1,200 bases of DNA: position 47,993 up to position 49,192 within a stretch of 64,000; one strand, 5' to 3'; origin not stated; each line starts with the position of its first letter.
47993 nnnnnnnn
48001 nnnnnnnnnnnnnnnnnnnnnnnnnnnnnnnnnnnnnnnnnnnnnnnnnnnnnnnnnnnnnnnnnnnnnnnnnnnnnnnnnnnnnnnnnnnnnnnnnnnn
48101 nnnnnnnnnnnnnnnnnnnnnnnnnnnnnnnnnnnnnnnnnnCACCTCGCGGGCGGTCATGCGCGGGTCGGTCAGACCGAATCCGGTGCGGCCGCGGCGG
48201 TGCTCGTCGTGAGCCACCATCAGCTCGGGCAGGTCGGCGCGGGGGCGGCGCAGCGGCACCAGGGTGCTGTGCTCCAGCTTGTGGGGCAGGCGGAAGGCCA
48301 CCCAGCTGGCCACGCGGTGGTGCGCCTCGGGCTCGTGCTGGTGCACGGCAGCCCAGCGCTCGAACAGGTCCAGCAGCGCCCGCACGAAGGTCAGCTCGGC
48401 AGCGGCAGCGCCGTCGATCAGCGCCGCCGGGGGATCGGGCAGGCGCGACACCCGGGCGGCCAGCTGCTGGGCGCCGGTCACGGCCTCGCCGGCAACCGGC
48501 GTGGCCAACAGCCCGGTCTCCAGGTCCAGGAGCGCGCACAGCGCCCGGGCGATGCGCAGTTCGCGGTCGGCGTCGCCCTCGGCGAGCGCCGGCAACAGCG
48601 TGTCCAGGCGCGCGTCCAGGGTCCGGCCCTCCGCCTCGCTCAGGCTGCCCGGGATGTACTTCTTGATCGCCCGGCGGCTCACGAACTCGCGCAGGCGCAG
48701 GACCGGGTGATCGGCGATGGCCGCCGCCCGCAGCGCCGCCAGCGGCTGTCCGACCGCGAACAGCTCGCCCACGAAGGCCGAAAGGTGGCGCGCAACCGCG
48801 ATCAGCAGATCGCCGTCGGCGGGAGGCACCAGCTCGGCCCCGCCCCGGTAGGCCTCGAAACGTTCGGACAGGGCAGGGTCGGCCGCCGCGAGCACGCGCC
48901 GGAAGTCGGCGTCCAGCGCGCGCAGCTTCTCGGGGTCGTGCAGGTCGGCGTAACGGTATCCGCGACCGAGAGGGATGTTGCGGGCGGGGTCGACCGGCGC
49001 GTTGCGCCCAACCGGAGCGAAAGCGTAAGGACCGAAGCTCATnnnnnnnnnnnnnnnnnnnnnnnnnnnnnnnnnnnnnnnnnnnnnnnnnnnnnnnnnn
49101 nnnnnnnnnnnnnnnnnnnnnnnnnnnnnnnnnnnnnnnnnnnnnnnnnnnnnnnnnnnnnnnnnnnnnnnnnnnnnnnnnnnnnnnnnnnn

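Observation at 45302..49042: Single-chain fusion of NfnB/GltD-like and NfnA/PyrK-like modules with an unrecognised ~300-residue N-terminal domain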

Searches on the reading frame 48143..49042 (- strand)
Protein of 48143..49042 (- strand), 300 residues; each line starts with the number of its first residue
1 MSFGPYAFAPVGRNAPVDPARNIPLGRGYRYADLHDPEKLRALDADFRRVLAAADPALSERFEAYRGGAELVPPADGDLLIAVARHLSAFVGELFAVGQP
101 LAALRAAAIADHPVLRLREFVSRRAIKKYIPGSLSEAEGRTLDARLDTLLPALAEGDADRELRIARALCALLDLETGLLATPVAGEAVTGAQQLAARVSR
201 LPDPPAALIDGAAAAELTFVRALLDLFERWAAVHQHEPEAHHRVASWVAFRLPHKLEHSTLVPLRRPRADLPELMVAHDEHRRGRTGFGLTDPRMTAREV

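Call 26: search_protein_representatives(protein=window:48143-49042:-)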
Query: 300 residues. Proteins with E-value up to 0.001 (for the whole library): 676; up to 1e-10: 181; up to 1e-30: 12. The best 150 are listed.
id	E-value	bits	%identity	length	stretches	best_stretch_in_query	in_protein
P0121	7.9e-68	245.3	57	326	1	1-274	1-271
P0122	4.8e-62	226.3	78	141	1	151-289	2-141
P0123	8.1e-54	199.3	51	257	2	15-184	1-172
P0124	4.4e-47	177.2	52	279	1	41-284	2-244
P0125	1.4e-41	159.2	47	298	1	18-300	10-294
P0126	5.5e-41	157.2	47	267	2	3-175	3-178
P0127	1.2e-39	152.8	50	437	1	19-300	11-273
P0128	4.1e-39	151.0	47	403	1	17-300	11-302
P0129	5.8e-34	134.1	39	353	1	26-300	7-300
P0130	2.6e-33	132.0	41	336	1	18-300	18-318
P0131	4.9e-32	127.8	40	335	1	3-300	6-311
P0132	7.0e-32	127.3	40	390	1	23-299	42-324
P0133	2.5e-30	122.2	36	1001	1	21-300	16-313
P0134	5.0e-30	121.2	36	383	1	12-299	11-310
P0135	7.8e-30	120.6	44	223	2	4-176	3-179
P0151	8.0e-23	97.6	40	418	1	8-256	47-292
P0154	2.8e-22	95.8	39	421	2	22-176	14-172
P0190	2.5e-17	79.5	41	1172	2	28-172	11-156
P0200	9.4e-17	77.7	32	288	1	18-239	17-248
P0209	9.7e-16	74.3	38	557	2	20-186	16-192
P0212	1.6e-15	73.6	48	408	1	21-127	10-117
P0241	3.0e-13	66.2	44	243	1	18-125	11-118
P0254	1.0e-12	64.4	37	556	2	23-152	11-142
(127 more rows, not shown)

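Call 29: search_protein_families(library=ncbifam, proteins=[window:48143-49042:-], max_evalue=1)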
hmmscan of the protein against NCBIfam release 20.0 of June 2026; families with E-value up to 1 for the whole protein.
window:48143-49042:- (300 aa): 1 family
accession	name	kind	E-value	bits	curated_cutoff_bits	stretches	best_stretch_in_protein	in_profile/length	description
NF005128.0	PRK06567.1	equivalog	0.0052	14.7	1072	1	38-134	15-113/1031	putative bifunctional glutamate synthase subunit beta/2-polyprenylphenol hydroxylase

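Call 43: predict_structure(alignment_id=A2)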
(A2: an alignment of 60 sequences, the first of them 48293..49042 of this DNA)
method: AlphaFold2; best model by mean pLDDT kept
length: 250 residues; sequences in the alignment: 60
mean_pLDDT: 92.0   pTM: 0.79
mean pLDDT of the five models: 92.0, 92.0, 91.5, 91.5, 91.1
residues with pLDDT >= 90: 211; 70-90: 24; 50-70: 12; < 50: 3
segments of 3 or more residues with pLDDT < 50: 1-3
pLDDT, mean of each block of 10 residues (from residue 1): 49 71 94 95 98 98 98 95 97 96 92 96 95 96 96 88 96 97 96 95 83 90 97 97 93
secondary structure, 60 per line:
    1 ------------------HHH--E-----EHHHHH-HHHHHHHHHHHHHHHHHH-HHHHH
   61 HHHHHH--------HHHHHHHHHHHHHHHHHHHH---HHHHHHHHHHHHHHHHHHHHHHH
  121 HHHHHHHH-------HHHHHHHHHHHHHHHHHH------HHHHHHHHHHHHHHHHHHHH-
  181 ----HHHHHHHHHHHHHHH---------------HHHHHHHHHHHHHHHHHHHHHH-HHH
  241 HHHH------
elements in order: H31-35 H37-54 H56-66 H75-94 H98-128 H136-153 H160-179 H185-199 H215-236 H238-244

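Call 45: fold_search(model_id=the predicted structure, library=pdb)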
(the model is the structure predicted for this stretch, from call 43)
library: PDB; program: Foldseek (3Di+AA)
matches with E <= 10: 155; with E <= 0.001: 0
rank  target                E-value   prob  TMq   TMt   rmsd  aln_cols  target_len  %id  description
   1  1phn_B                5.6e-01  0.08  0.12  0.16  20.2       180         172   17  STRUCTURE OF PHYCOCYANIN FROM CYANIDIUM CALDARIUM AT 1.65A RESOLUTION (released 1997-09-17)
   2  6sra_B                9.8e-01  0.06  0.15  0.15  17.5       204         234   20  Crystal structure of glutathione transferase Omega 2C from Trametes versicolor in complex with naringenin (released 2020-09-30)
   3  9arw_F                1.2e+00  0.12  0.16  0.25  13.4       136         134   12  Structure of the guideless DtCmr Type III CRISPR complex (released 2025-08-27)
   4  3zcj_A                1.3e+00  0.04  0.15  0.13  22.0       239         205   12  Crystal structure of Helicobacter pylori T4SS protein CagL in a tetragonal crystal form with a helical RGD-motif (6 Mo (released 2013-10-09)
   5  6sr9_B                1.5e+00  0.06  0.14  0.15  17.0       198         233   21  Crystal structure of glutathione transferase Omega 2C from Trametes versicolor in complex with oxyresveratrol (released 2020-09-30)
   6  2xol_B                1.6e+00  0.10  0.16  0.22  16.5       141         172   14  High resolution structure of TtrD from Archaeoglobus fulgidus (released 2011-09-07)
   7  2xol_A                1.6e+00  0.08  0.15  0.20  16.4       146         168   16  High resolution structure of TtrD from Archaeoglobus fulgidus (released 2011-09-07)
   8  3l8i_D                2.0e+00  0.06  0.15  0.18  15.4       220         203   11  Crystal structure of CCM3, a cerebral cavernous malformation protein critical for vascular integrity (released 2010-05-19)
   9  2idg_B                2.1e+00  0.10  0.16  0.23  13.1       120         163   17  Crystal Structure of hypothetical protein AF0160 from Archaeoglobus fulgidus (released 2006-11-14)
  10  4gou                  2.2e+00  0.04  0.13  0.08  23.2       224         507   11  Crystal structure of an RGS-RhoGEF from Entamoeba histolytica (released 2013-01-09)
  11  3euh_A                2.2e+00  0.03  0.12  0.10  20.5       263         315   11  Crystal Structure of the MukE-MukF Complex (released 2009-01-20)
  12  4tvq_D                2.6e+00  0.06  0.17  0.19  15.3       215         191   14  CCM3 in complex with CCM2 LD-like motif (released 2015-03-25)
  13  6t7j_A                2.6e+00  0.05  0.14  0.07  15.6       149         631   18  As-isolated Ni-free crystal structure of carbon monoxide dehydrogenase from Thermococcus sp. AM4 produced without CooC (released 2020-11-18)
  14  4bg6_A                2.7e+00  0.03  0.13  0.13  19.8       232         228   10  14-3-3 interaction with Rnd3 prenyl-phosphorylation motif (released 2013-05-29)
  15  5n6n_A                2.9e+00  0.06  0.17  0.18  16.1       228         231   12  CRYSTAL STRUCTURE OF THE 14-3-3:NEUTRAL TREHALASE NTH1 COMPLEX (released 2017-11-01)
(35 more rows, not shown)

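Call 61: search_solved_structures(query=A3, max_evalue=10)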
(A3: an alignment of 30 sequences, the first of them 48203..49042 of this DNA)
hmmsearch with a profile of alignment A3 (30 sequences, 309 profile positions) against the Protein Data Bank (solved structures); distinct sequences matched with E-value up to 10: 0.

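Call 70: search_protein_families(library=pfam, proteins=[P0212, P0254, P0154, P0209, P0151, P0241, P0200, P0133, P0190], max_evalue=0.01)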
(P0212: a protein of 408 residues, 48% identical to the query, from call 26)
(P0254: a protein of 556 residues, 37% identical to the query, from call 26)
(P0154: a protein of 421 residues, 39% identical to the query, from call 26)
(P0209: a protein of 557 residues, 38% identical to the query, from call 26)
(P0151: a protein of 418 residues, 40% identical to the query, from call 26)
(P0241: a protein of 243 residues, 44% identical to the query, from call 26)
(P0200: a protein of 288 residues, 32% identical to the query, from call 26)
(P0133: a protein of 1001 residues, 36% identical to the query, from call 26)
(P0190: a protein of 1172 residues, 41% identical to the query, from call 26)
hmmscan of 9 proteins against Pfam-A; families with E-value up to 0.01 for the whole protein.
P0212 (408 aa): 1 family
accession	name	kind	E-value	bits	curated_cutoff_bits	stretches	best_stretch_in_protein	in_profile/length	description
PF01041.23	DegT_DnrJ_EryC1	-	3.3e-56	191.5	19.8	1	129-354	112-336/360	DegT/DnrJ/EryC1/StrS aminotransferase family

P0254 (556 aa): 3 families
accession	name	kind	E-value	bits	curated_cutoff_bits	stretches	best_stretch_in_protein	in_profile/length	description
PF00805.28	Pentapeptide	-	8.7e-56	185.4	20.2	6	435-471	1-37/40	Pentapeptide repeats (8 copies)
PF13599.13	Pentapeptide_4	-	7.6e-18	64.8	38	2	400-475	1-76/78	Pentapeptide repeat region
PF13576.12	Pentapeptide_3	-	1.1e-15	58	27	0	300-341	3-47/48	Pentapeptide repeats (9 copies)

P0154 (421 aa): 0 families

P0209 (557 aa): 1 family
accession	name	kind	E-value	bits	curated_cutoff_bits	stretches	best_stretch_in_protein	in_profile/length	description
PF14691.11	Fer4_20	-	0.00025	21.3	25.8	1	319-388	34-107/113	Dihydroprymidine dehydrogenase domain II, 4Fe-4S cluster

P0151 (418 aa): 0 families

P0241 (243 aa): 2 families
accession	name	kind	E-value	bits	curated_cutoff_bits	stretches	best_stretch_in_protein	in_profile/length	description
PF21249.2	GyrB_hook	-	7.2e-05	22.7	23.7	1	106-128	1-23/29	GyrB, hook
PF18053.6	GyrB_insert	-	0.0036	17.6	26.1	0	144-214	8-78/167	DNA gyrase B subunit insert domain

P0200 (288 aa): 0 families

P0133 (1001 aa): 2 families
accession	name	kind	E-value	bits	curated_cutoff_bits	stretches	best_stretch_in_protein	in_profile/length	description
PF07992.20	Pyr_redox_2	-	1.3e-08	35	26.1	1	455-646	2-161/291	Pyridine nucleotide-disulphide oxidoreductase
PF14691.11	Fer4_20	-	0.0037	17.5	25.8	0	352-416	34-102/113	Dihydroprymidine dehydrogenase domain II, 4Fe-4S cluster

P0190 (1172 aa): 2 families
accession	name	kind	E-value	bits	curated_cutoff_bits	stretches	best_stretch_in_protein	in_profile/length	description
PF07992.20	Pyr_redox_2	-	5.9e-10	39.5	26.1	1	388-576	2-164/291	Pyridine nucleotide-disulphide oxidoreductase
PF14691.11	Fer4_20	-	0.0041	17.3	25.8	0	285-351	34-104/113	Dihydroprymidine dehydrogenase domain II, 4Fe-4S cluster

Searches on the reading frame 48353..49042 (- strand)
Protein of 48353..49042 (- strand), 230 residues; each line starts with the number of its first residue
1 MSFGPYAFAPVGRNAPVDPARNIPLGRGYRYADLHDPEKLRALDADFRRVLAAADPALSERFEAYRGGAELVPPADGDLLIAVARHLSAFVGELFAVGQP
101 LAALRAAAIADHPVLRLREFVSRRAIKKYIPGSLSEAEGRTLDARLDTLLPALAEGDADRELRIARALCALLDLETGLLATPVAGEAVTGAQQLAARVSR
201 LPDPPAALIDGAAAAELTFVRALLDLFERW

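Call 29: search_protein_families(library=ncbifam, proteins=[window:48353-49042:-], max_evalue=1)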
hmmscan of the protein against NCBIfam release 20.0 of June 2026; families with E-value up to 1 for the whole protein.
window:48353-49042:- (230 aa): 1 family
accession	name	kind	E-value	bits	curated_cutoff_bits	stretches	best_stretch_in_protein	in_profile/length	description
NF005128.0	PRK06567.1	equivalog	0.0033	15.3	1072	1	38-135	15-114/1031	putative bifunctional glutamate synthase subunit beta/2-polyprenylphenol hydroxylase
